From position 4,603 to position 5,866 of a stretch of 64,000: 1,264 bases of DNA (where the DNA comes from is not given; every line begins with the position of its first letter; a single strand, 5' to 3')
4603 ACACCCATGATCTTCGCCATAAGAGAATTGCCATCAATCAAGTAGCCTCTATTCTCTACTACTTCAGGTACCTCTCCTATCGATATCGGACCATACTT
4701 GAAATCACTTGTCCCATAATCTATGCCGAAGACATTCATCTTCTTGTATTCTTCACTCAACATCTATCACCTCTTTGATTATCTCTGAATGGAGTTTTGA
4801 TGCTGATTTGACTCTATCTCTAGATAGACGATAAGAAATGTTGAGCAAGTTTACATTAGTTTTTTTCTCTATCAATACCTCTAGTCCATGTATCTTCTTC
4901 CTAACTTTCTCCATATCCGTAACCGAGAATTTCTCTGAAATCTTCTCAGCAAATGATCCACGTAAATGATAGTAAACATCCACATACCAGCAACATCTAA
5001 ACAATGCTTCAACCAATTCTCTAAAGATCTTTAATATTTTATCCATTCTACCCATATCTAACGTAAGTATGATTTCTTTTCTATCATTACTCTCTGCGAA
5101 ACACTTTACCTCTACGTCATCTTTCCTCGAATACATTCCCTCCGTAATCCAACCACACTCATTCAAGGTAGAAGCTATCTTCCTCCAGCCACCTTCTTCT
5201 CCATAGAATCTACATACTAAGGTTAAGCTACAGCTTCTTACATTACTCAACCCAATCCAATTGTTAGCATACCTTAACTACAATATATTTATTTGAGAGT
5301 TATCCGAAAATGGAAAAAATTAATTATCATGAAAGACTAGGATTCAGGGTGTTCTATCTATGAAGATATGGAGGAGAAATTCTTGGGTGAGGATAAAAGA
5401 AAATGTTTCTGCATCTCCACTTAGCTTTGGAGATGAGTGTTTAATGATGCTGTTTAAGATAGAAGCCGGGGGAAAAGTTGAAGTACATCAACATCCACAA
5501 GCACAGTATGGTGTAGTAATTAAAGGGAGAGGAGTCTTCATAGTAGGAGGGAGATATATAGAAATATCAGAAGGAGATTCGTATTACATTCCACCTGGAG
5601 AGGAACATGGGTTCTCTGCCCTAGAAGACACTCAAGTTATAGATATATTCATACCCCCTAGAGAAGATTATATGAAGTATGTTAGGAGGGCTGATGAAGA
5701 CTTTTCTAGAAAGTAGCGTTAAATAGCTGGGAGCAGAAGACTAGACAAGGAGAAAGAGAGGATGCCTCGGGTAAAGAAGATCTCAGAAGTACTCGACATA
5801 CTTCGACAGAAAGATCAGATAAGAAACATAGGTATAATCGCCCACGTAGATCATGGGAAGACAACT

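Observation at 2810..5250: Compact, translationally coupled crenactin operon with two unassigned partner ORFs in an AT-rich genome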

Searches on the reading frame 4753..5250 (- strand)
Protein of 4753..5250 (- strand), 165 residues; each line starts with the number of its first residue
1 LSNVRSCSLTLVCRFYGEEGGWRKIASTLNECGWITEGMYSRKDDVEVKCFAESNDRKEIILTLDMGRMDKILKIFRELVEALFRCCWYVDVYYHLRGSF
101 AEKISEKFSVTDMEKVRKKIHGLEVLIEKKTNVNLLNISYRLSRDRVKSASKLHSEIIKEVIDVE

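Call 3: search_protein_families(library=pfam, proteins=[window:4753-5250:-], max_evalue=0.1)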
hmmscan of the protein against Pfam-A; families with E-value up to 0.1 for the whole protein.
window:4753-5250:- (165 aa): 0 families

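Call 4: search_protein_families(library=ncbifam, proteins=[window:4753-5250:-], max_evalue=0.1)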
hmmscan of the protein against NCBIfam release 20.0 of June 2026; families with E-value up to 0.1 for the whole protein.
window:4753-5250:- (165 aa): 1 family
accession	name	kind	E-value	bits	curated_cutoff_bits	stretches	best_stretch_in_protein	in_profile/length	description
TIGR01604.1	PYST-C2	paralog_domain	0.034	14.2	40.35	1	89-164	41-113/150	Plasmodium yoelii subtelomeric domain PYST-C2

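Call 7: search_solved_structures(query=window:4753-5250:-, max_evalue=10, show_alignments=3)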
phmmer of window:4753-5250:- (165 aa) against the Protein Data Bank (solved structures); distinct sequences matched with E-value up to 10: 8.
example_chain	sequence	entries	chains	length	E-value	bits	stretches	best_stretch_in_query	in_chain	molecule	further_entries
5i9g_C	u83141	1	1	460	0.022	17.8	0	66-82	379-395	pentatricopeptide repeat protein dPPR-U8C2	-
5i9d_A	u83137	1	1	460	0.035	17.1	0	66-82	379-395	pentatricopeptide repeat protein dPPR-U8A2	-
5i9h_A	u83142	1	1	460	0.037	17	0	66-82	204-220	pentatricopeptide repeat protein dPPR-U8G2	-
5i9f_A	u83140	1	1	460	0.039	17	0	66-82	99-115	pentatricopeptide repeat protein dPPR-U10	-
5iww_D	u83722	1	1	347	0.29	14.2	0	64-82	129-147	PLS9-PPR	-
6mr4_A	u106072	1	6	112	0.59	13.1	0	13-32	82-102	Nuclear protein STH1/NPS1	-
6uy1_A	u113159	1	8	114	0.61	13.1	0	13-32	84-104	Nuclear protein STH1/NPS1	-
6kmb_A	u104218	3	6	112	0.62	13.1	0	13-32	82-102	Nuclear protein STH1/NPS1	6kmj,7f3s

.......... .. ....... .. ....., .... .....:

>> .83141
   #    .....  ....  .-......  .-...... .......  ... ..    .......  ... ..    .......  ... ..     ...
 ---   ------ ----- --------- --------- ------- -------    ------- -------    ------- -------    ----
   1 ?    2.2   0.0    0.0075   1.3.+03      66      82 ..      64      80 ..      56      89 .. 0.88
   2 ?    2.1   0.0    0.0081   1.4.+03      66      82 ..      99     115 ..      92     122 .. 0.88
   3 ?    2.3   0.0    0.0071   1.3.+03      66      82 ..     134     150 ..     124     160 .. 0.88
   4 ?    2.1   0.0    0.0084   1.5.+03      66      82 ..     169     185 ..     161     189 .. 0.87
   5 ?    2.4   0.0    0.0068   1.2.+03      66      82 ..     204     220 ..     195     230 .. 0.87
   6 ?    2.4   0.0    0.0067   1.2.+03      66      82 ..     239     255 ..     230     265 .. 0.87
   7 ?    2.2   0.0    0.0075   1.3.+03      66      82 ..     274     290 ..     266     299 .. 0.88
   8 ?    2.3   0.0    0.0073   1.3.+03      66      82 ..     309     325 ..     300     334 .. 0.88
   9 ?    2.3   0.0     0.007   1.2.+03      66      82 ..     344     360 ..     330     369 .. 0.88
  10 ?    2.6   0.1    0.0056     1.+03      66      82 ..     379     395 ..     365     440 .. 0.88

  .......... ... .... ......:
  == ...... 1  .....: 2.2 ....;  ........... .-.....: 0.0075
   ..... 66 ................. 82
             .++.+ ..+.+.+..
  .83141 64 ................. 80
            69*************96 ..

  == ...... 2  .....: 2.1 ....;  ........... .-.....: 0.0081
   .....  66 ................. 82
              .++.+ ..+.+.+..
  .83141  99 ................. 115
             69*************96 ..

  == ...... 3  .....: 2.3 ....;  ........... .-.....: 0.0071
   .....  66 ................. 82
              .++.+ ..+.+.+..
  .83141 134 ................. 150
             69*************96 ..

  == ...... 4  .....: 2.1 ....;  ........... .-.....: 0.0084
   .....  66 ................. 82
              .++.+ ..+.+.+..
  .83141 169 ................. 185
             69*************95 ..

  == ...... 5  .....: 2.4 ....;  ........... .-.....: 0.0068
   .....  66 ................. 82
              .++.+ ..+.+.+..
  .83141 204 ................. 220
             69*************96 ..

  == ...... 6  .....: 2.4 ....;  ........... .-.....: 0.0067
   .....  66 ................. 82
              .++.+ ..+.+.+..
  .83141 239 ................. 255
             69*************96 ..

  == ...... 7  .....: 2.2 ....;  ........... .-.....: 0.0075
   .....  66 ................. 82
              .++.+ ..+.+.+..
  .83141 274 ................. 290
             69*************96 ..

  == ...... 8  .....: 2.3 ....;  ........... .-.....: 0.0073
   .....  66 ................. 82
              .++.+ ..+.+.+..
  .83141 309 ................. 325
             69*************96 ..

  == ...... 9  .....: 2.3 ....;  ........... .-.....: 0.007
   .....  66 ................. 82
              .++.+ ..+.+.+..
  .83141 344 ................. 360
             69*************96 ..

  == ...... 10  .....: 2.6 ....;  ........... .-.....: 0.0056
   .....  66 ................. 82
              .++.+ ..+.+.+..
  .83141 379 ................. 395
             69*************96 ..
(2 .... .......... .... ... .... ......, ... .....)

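Call 19: search_solved_structures(query=A2, max_evalue=10, show_alignments=2)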
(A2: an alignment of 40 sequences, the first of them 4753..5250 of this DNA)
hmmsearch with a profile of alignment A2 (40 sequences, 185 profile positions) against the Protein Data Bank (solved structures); distinct sequences matched with E-value up to 10: 7.
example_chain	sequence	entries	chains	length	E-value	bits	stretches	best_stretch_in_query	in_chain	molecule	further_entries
9evs_B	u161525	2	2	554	0.021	17.7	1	6-136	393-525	Small ribosomal subunit protein uS3m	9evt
9gyt_B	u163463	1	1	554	0.021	17.7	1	6-136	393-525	Small ribosomal subunit protein uS3m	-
6wi5_A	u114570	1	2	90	0.062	16.2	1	56-96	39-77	De novo designed protein Foldit4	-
6xyw_Bb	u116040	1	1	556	0.062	16.2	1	6-133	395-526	Ribosomal protein S3, mitochondrial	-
2ltc_A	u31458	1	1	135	0.49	13.2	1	21-73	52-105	Transforming growth factor-beta-induced protein ig-h3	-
2hiv_A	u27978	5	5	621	0.68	12.8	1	75-121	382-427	Thermostable DNA ligase | DNA ligase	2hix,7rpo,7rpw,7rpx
6xh5_A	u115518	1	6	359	1.7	11.5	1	7-74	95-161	helical fusion design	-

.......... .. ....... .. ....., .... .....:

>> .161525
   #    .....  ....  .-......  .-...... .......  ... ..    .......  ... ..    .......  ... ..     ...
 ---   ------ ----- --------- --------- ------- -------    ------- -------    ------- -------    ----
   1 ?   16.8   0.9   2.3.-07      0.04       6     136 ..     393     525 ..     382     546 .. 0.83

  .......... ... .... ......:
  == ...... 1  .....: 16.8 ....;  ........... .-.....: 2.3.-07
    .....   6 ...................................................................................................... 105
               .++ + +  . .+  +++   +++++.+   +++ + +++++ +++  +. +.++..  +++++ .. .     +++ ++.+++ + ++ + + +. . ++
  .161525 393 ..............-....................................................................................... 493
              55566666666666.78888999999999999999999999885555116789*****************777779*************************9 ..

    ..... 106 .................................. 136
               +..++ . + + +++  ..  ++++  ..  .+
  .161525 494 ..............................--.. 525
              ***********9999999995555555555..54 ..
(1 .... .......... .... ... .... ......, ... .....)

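Call 21: find_homologous_proteins(query=A2, max_evalue=0.001)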
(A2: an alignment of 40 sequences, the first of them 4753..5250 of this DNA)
Query A2 (40 sequences) (165 aa, profile of the alignment): 11 proteins with E <= 0.001 among 4632 candidates.
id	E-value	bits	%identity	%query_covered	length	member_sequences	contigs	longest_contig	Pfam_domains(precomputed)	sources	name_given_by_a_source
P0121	6.4e-39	152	100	100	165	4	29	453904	-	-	-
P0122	6.8e-33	132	29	15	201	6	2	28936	-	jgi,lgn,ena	jgi:hypothetical protein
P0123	3.2e-32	130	-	-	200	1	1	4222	-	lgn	-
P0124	6.2e-32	129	-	-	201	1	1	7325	-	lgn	-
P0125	7.7e-32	128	25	15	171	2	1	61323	-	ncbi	ncbi:MAG: hypothetical protein QXO62_02370, partial [Thermoproteota archaeon]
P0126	7.1e-29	119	-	-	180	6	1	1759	-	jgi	-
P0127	9.3e-26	109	26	14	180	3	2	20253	-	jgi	jgi:hypothetical protein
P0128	2.0e-25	108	-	-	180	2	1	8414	-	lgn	-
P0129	5.3e-25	106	-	-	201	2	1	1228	-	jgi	jgi:hypothetical protein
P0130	1.9e-22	98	21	15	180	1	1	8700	-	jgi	-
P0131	2.5e-17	81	-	-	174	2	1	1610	-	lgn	-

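Call 28: predict_structure(alignment_id=A3)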
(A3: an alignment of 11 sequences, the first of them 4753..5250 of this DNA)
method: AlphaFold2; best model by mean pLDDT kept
length: 165 residues; sequences in the alignment: 11
mean_pLDDT: 77.8   pTM: 0.75
mean pLDDT of the five models: 77.8, 76.6, 76.1, 75.2, 74.7
residues with pLDDT >= 90: 21; 70-90: 104; 50-70: 36; < 50: 4
segments of 3 or more residues with pLDDT < 50: 1-3
pLDDT, mean of each block of 10 residues (from residue 1): 66 72 78 68 63 63 76 81 85 88 86 82 90 87 81 84 67
secondary structure, 60 per line:
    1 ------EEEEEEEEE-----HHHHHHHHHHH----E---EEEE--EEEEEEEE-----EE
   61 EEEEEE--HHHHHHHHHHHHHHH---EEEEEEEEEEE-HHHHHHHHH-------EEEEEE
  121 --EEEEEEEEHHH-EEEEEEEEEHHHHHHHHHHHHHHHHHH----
elements in order: E7-15 H21-31 E40-43 E46-53 E59-66 H69-83 E87-97 H99-107 E115-120 E123-130 E135-143 H144-161

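Call 31: fold_search(model_id=the predicted structure, library=pdb)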
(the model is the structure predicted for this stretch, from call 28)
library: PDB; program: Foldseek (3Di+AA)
matches with E <= 10: 1484; with E <= 0.001: 21
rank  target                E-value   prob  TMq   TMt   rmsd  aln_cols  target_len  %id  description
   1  1yx2_B                3.7e-05  0.99  0.28  0.15  12.4       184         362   12  Crystal Structure of the Probable Aminomethyltransferase from Bacillus subtilis (released 2005-04-05)
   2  1yx2_A                5.1e-05  0.99  0.28  0.15  12.3       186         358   14  Crystal Structure of the Probable Aminomethyltransferase from Bacillus subtilis (released 2005-04-05)
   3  2zho_C                1.4e-04  0.94  0.25  0.27  11.8       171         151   10  Crystal structure of the regulatory subunit of aspartate kinase from Thermus thermophilus (ligand free form) (released 2009-02-17)
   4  1woo                  1.5e-04  0.96  0.27  0.14  13.1       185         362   10  Crystal structure of T-protein of the Glycine Cleavage System (released 2004-09-07)
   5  4p9s_A                1.9e-04  0.97  0.28  0.08  10.8       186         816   11  Crystal structure of the mature form of rat DMGDH (released 2014-06-18)
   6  1tbp_A                2.2e-04  0.82  0.22  0.21  13.1       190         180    6  CRYSTAL STRUCTURE OF YEAST TATA-BINDING PROTEIN AND MODEL FOR INTERACTION WITH DNA (released 1994-01-31)
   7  4pab_B                2.7e-04  0.95  0.26  0.09  10.8       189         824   11  Crystal structure of the precursor form of rat DMGDH complexed with tetrahydrofolate (released 2014-06-18)
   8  2dt9_A                3.2e-04  0.93  0.27  0.28  11.2       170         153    9  Crystal structure of the regulatory subunit of aspartate kinase from Thermus flavus (released 2007-07-17)
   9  5yei_A                3.2e-04  0.93  0.26  0.14  12.2       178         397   10  Mechanistic insight into the regulation of Pseudomonas aeruginosa aspartate kinase (released 2018-08-29)
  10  4pab_A                3.7e-04  0.94  0.26  0.08  11.2       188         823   12  Crystal structure of the precursor form of rat DMGDH complexed with tetrahydrofolate (released 2014-06-18)
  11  2cim_A                4.1e-04  0.99  0.37  0.18   7.7       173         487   13  Crystal structure of Methanosarcina barkeri seryl-tRNA synthetase (released 2006-06-26)
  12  1v5v_A                4.1e-04  0.95  0.28  0.13  12.3       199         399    7  Crystal Structure of a Component of Glycine Cleavage System: T-protein from Pyrococcus horikoshii OT3 at 1.5 A Resolut (released 2004-10-26)
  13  1wos                  5.3e-04  0.89  0.26  0.14  13.0       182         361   10  Crystal Structure of T-protein of the Glycine Cleavage System (released 2004-09-07)
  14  2zho_B                5.6e-04  0.95  0.29  0.31  10.8       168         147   10  Crystal structure of the regulatory subunit of aspartate kinase from Thermus thermophilus (ligand free form) (released 2009-02-17)
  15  5l46_A                5.6e-04  0.94  0.28  0.09  10.9       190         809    9  Crystal structure of human dimethylglycine-dehydrogenase (released 2016-08-17)
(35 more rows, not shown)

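Call 41: search_protein_representatives(alignment_id=A3)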
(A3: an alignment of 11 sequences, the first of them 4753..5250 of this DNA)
Query: 11 sequences, 179 profile positions. Proteins with E-value up to 0.001 (for the whole library): 24; up to 1e-10: 11; up to 1e-30: 4. The best 24 are listed.
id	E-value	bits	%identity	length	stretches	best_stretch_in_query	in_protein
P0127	4.9e-81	286.9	-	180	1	1-179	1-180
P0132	9.2e-42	159.0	-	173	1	1-179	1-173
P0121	1.8e-33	132.0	-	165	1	1-178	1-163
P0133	3.1e-31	124.7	-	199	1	1-177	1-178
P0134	8.7e-27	110.2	-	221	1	1-135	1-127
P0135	2.5e-20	89.2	-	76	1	107-179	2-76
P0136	3.8e-15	72.2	-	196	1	6-161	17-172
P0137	3.0e-13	66.1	-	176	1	16-158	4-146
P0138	1.9e-11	60.3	-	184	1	18-170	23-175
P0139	2.0e-11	60.1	-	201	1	4-176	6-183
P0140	3.9e-11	59.2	-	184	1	3-171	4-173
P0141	1.7e-10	57.1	-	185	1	5-171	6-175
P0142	7.5e-10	55.0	-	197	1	7-157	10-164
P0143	1.9e-09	53.7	-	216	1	17-170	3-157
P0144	1.5e-08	50.8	-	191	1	27-171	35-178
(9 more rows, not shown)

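Call 61: search_protein_families(library=pfam, alignment_id=A2, max_evalue=1)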
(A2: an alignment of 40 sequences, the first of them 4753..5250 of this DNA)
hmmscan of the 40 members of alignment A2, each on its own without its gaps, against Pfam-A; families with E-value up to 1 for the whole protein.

A. member 1, window:4753-5250:- (165 aa): 1 family
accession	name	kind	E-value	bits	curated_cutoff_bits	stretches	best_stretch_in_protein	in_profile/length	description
PF02172.21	KIX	-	0.13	13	27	1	67-104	38-75/81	KIX domain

B. families by the number of members that match (of 40 scanned): 27 families (the first 25 are shown)
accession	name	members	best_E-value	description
PF16553.11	PUFD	3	0.016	BCORL-PCGF1-binding domain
PF19807.5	DUF6290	2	0.11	Family of unknown function (DUF6290)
PF01402.27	RHH_1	1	0.0023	Ribbon-helix-helix protein, copG family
PF20293.4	MC6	1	0.024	ABC-three component (ABC-3C) system Middle Component 6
PF23192.1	NOMO_12th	1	0.028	NOMO C-terminal transthyretin-like domain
PF07026.16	DUF1317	1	0.049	Protein of unknown function (DUF1317)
PF15909.11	zf-C2H2_8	1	0.059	C2H2-type zinc ribbon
PF19891.5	DUF6364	1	0.061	Family of unknown function (DUF6364)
PF12627.12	PolyA_pol_RNAbd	1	0.07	Probable RNA and SrmB- binding site of polymerase A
PF11848.13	DUF3368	1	0.077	Domain of unknown function (DUF3368)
PF07873.16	YabP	1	0.11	YabP family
PF07328.17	VirD1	1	0.12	T-DNA border endonuclease VirD1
PF02172.21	KIX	1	0.13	KIX domain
PF23135.2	TRI4_N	1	0.15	TRI4 N-terminal domain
PF10333.14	Pga1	1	0.16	GPI-Mannosyltransferase II co-activator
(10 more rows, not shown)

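Call 69: find_encoding_contigs(protein=window:4753-5250:-, flank=3000, max_places=4)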
Protein window:4753-5250:- (165 aa): 24 contigs read that carry it; 3 places shown.
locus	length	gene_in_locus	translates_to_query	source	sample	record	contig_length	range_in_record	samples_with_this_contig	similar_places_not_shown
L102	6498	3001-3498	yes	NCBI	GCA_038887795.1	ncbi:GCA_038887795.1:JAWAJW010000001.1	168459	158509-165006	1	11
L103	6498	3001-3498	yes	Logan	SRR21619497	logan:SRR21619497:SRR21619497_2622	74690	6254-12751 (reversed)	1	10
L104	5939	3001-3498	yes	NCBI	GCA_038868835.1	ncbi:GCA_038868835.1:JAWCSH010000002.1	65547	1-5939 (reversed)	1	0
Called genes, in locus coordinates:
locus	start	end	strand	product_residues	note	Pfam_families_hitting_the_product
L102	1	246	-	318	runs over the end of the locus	PF00497:SBP_bac_3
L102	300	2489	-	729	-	PF00009:GTP_EFTU, PF22042:EF-G_D2, PF03144:GTP_EFTU_D2, PF14492:EFG_III, PF03764:EFG_IV, PF00679:EFG_C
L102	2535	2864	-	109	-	PF07883:Cupin_2, PF02311:AraC_binding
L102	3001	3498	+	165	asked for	-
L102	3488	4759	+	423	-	PF00022:Actin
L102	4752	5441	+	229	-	-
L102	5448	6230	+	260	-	PF23023:Anti-Pycsar_Apyc1, PF00753:Lactamase_B, PF13483:Lactamase_B_3, PF12706:Lactamase_B_2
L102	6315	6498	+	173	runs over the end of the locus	PF22769:DCD, PF00692:dUTPase (weak)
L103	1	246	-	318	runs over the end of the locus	PF00497:SBP_bac_3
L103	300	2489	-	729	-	PF00009:GTP_EFTU, PF22042:EF-G_D2, PF03144:GTP_EFTU_D2, PF14492:EFG_III, PF03764:EFG_IV, PF00679:EFG_C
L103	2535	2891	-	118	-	PF12973:Cupin_7 (weak), PF07883:Cupin_2, PF02311:AraC_binding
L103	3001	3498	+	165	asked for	-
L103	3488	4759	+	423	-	PF00022:Actin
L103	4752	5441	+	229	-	-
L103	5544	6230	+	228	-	PF00753:Lactamase_B, PF12706:Lactamase_B_2, PF13483:Lactamase_B_3 (faint), PF23023:Anti-Pycsar_Apyc1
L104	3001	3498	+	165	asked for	-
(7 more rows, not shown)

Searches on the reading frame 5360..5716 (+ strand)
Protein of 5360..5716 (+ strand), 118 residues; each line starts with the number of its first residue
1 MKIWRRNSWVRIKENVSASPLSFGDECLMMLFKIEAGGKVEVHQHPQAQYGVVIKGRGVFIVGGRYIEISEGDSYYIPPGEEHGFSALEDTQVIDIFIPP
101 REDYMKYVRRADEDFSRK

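Call 3: search_protein_families(library=pfam, proteins=[window:5360-5716:+], max_evalue=0.1)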
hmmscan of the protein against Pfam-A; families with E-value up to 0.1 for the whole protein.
window:5360-5716:+ (118 aa): 11 families
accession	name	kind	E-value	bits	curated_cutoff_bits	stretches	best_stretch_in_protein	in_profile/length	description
PF07883.17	Cupin_2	-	5.2e-17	61.8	27.2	1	31-93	2-64/70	Cupin domain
PF02311.25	AraC_binding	-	1.6e-08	34.8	21.1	1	41-87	17-63/135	AraC-like ligand binding domain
PF12973.13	Cupin_7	-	1e-05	25.7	27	1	8-92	12-95/105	ChrR Cupin-like domain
PF21621.3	MPI_cupin_dom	-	0.00026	21.3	27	1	34-81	16-63/79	Mannose-6-phosphate isomerase, cupin domain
PF12852.13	Cupin_6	-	0.00085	19.6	26.7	1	30-93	16-82/183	Cupin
PF05899.18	Cupin_3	-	0.00091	19.3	23.5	1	38-82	17-61/74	EutQ-like cupin domain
PF01050.24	MannoseP_isomer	-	0.0076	16.9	23.6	1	40-85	43-87/116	Mannose-6-phosphate isomerase C-terminal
PF03079.20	ARD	-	0.0095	16.6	27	1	41-93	86-143/157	ARD/ARD' family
PF00190.28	Cupin_1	-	0.01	15.8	22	1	29-93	35-107/151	Cupin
PF14525.12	AraC_binding_2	-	0.07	13.3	27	1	31-115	36-122/173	AraC-binding-like domain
PF06339.18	Ectoine_synth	-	0.082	13.6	27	0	37-100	45-110/127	Ectoine synthase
